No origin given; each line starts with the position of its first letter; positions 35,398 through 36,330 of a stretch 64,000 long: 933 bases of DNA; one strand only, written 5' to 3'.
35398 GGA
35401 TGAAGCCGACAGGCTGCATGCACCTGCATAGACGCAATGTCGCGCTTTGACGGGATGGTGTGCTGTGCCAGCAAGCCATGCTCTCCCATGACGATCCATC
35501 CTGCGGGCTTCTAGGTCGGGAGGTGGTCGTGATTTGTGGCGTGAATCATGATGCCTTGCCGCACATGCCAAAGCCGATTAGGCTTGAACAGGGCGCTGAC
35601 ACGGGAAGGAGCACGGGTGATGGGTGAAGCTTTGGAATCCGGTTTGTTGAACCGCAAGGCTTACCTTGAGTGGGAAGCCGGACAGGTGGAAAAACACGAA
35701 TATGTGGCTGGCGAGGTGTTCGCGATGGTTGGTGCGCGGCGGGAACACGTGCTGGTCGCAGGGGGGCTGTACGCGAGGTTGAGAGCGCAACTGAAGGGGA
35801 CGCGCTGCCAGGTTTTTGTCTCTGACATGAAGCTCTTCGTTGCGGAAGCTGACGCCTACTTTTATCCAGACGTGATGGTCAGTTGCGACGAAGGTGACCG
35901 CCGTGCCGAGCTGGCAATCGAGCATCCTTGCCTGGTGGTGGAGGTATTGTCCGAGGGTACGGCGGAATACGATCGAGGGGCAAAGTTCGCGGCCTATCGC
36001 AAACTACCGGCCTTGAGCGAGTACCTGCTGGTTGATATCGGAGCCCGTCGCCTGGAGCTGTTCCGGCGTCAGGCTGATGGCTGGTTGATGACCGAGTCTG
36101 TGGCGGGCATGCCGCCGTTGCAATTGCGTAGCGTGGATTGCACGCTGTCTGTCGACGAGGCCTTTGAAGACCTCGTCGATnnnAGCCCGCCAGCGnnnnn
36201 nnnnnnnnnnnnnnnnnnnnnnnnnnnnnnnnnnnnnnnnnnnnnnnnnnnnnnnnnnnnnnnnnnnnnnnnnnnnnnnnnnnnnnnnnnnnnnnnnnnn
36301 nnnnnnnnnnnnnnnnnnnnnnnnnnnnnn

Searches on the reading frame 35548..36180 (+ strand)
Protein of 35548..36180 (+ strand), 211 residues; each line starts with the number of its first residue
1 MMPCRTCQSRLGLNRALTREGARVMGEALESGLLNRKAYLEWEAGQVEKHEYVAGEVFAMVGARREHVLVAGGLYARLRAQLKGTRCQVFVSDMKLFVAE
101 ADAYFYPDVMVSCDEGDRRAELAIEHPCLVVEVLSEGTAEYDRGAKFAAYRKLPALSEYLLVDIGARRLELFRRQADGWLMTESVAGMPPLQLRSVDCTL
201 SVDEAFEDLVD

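Call 70: search_protein_families(library=padloc, proteins=[window:35548-36180:+], max_evalue=0.001)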
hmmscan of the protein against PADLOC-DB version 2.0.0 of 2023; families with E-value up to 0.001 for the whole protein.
window:35548-36180:+ (211 aa): 4 families
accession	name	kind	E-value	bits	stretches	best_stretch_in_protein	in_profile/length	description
PDLC04832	PDC-S03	-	6e-24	82.8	1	35-182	10-160/188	-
PDLC04834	PDC-S03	-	1.2e-21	75.2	1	37-167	12-143/184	-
PDLC04833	PDC-S03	-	5.1e-17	60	1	31-171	21-168/207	-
PDLC04835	PDC-S03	-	7.9e-09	33.4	1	33-165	8-147/207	-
